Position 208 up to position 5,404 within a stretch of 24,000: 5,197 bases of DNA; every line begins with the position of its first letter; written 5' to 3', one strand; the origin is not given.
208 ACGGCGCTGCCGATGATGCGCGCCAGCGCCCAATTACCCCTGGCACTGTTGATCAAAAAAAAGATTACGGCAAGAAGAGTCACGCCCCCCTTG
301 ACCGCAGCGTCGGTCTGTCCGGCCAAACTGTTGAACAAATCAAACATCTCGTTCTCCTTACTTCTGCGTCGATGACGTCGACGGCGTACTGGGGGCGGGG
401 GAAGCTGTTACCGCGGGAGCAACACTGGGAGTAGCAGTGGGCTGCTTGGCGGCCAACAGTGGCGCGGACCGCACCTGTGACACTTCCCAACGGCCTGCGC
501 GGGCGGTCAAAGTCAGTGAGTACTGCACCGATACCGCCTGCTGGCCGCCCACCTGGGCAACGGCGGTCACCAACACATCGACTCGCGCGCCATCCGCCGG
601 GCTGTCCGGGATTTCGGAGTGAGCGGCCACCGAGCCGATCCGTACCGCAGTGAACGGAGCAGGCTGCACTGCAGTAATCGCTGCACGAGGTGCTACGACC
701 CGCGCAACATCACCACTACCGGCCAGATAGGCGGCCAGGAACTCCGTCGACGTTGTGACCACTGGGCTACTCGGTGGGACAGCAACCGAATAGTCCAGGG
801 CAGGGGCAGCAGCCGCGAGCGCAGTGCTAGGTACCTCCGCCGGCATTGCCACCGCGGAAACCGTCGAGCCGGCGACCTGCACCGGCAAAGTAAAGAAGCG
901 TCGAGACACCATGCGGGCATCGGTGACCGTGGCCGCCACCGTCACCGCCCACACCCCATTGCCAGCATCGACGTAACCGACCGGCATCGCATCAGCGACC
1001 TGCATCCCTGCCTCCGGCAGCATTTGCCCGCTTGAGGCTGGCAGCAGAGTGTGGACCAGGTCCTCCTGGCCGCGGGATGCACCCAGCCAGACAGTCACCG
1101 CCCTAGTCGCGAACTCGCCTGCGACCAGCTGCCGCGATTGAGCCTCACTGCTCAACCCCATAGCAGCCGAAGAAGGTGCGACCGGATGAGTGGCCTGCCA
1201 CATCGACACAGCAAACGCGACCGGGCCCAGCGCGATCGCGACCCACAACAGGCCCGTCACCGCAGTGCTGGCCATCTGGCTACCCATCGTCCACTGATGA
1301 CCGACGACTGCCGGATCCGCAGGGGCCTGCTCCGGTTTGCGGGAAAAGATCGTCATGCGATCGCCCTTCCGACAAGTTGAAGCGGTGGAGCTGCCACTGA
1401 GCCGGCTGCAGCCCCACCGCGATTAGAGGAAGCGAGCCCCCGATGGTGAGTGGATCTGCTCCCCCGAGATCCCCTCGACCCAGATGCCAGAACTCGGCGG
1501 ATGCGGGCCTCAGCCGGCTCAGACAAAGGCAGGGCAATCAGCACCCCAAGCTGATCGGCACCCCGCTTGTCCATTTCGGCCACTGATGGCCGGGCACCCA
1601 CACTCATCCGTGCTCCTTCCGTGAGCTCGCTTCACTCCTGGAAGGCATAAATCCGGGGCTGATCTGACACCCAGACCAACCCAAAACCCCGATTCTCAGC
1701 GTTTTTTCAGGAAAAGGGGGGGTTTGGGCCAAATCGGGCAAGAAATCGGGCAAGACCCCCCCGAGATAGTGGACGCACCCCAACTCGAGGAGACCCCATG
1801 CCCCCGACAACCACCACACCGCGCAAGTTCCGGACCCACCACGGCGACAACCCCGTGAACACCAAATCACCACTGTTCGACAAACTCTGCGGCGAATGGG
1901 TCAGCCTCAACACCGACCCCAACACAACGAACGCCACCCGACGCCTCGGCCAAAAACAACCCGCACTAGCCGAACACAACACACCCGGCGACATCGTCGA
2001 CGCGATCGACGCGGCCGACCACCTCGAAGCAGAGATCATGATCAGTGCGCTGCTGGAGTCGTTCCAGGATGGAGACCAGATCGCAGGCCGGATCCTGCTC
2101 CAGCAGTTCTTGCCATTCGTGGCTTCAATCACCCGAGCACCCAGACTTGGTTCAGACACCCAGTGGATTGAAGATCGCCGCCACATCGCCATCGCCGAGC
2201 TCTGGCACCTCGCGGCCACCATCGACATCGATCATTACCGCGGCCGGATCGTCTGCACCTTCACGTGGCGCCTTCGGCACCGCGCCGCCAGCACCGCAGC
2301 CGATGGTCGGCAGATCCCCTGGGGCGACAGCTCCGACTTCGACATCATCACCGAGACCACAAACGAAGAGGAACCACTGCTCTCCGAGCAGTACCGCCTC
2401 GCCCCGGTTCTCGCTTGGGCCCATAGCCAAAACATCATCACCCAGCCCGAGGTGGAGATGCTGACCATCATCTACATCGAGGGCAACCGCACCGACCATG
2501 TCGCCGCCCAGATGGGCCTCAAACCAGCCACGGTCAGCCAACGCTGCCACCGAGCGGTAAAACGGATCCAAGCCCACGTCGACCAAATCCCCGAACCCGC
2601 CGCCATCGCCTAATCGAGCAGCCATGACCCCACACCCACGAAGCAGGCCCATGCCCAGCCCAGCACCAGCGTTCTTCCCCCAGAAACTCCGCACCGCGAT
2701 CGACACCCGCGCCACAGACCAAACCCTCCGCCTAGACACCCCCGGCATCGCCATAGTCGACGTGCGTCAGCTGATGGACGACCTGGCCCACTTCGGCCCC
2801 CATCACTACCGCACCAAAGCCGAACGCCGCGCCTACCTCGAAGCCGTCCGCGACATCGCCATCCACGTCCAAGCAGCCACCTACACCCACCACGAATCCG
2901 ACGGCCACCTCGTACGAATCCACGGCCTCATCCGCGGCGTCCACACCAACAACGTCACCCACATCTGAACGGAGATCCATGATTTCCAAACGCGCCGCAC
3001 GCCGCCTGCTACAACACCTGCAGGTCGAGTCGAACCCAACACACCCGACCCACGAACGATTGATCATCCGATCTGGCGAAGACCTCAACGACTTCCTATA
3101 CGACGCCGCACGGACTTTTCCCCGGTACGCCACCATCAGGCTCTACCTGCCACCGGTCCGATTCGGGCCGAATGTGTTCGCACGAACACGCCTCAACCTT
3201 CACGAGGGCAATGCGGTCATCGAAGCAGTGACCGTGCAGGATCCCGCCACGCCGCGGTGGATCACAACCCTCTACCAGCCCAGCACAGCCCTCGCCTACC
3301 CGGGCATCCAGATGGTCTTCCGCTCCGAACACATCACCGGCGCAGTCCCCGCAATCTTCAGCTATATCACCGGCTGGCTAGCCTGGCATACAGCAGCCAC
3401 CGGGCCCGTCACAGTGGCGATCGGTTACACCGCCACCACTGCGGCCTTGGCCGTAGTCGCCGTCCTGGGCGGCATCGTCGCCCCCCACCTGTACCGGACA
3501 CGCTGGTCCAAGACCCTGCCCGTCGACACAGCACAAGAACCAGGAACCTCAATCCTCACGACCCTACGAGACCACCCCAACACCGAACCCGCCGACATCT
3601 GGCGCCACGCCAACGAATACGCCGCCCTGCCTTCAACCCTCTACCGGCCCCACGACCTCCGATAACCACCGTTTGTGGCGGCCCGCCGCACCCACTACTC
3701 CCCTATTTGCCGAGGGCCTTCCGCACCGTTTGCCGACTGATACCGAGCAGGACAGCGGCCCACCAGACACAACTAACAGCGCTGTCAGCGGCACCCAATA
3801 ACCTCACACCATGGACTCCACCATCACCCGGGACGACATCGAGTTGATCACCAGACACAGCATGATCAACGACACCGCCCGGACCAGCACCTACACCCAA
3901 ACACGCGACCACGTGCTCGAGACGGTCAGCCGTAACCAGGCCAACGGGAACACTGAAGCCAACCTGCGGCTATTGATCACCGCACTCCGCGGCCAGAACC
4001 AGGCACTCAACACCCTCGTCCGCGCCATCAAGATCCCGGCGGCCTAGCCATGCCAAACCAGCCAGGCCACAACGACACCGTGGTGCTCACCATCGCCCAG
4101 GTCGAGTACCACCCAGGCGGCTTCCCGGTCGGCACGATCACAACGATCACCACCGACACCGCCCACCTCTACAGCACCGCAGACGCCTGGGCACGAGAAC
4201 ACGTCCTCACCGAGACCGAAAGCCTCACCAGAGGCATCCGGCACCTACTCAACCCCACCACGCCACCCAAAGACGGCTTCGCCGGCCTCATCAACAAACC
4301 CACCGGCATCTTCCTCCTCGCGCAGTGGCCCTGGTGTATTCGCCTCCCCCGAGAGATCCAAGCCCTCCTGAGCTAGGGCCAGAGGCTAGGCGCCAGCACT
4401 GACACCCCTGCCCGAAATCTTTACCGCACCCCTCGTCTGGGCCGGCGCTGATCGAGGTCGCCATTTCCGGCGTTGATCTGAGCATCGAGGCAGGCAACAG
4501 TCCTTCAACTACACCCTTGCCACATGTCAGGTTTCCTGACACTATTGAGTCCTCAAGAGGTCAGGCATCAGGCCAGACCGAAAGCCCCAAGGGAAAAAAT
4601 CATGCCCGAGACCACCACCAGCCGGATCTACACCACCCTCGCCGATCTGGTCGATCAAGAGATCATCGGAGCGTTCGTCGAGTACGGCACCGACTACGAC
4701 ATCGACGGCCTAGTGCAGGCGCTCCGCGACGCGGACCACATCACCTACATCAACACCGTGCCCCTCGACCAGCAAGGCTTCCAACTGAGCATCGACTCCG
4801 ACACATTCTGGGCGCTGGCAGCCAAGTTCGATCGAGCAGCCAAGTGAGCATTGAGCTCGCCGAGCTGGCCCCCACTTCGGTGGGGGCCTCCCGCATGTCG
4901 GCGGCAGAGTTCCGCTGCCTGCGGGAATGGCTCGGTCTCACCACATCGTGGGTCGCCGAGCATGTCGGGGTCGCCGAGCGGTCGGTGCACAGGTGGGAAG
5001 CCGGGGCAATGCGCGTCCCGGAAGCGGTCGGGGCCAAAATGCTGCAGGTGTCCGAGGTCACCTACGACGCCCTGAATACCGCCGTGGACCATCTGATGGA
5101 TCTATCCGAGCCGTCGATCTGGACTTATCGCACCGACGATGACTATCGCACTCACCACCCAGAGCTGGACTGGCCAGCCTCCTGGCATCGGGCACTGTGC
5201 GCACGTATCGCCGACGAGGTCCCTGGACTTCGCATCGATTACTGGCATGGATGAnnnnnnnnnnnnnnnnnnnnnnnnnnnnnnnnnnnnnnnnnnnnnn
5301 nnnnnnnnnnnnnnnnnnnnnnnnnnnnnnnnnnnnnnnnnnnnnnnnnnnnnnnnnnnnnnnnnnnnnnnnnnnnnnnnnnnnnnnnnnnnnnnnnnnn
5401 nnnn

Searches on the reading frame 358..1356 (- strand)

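Call 10: search_protein_families(library=pfam, proteins=[window:358-1356:-], max_evalue=0.01)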
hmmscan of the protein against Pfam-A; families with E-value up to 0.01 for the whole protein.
window:358-1356:- (332 aa): 1 family
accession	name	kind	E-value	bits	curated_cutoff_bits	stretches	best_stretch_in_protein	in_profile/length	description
PF12642.13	TpcC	-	1.4e-05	25.5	27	1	136-292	68-230/231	Conjugative transposon protein TcpC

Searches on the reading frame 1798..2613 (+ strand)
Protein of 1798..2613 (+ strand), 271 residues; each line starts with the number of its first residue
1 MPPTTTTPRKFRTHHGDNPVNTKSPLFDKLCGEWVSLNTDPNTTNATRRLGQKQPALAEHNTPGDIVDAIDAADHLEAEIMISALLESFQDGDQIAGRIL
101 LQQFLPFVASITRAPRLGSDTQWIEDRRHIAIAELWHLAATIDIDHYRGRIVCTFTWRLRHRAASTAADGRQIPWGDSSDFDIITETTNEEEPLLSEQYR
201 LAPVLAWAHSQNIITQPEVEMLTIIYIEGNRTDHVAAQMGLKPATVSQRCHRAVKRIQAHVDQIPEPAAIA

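Call 10: search_protein_families(library=pfam, proteins=[window:1798-2613:+], max_evalue=0.01)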
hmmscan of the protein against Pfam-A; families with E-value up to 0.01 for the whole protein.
window:1798-2613:+ (271 aa): 2 families
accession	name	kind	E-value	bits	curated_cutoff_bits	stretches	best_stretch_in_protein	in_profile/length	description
PF08281.18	Sigma70_r4_2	-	0.0036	17.4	25.7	1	222-257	19-54/54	Sigma-70, region 4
PF00196.25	GerE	-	0.0082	16.2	23.5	0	214-260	3-48/57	Bacterial regulatory proteins, luxR family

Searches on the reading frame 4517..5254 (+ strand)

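Call 10: search_protein_families(library=pfam, proteins=[window:4517-5254:+], max_evalue=0.01)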
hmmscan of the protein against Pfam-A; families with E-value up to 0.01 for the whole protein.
window:4517-5254:+ (245 aa): 3 families
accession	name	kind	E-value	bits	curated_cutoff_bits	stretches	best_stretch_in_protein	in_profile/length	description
PF13560.12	HTH_31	-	7.8e-07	29.8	27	1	129-182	3-57/64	Helix-turn-helix domain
PF14590.12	DUF4447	-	1.2e-05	25.6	27.2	1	127-189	7-70/166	Domain of unknown function (DUF4447)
PF08965.17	Aca2_YdiL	-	1.3e-05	25.8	23.8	1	127-218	1-95/118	Aca2/YdiL-like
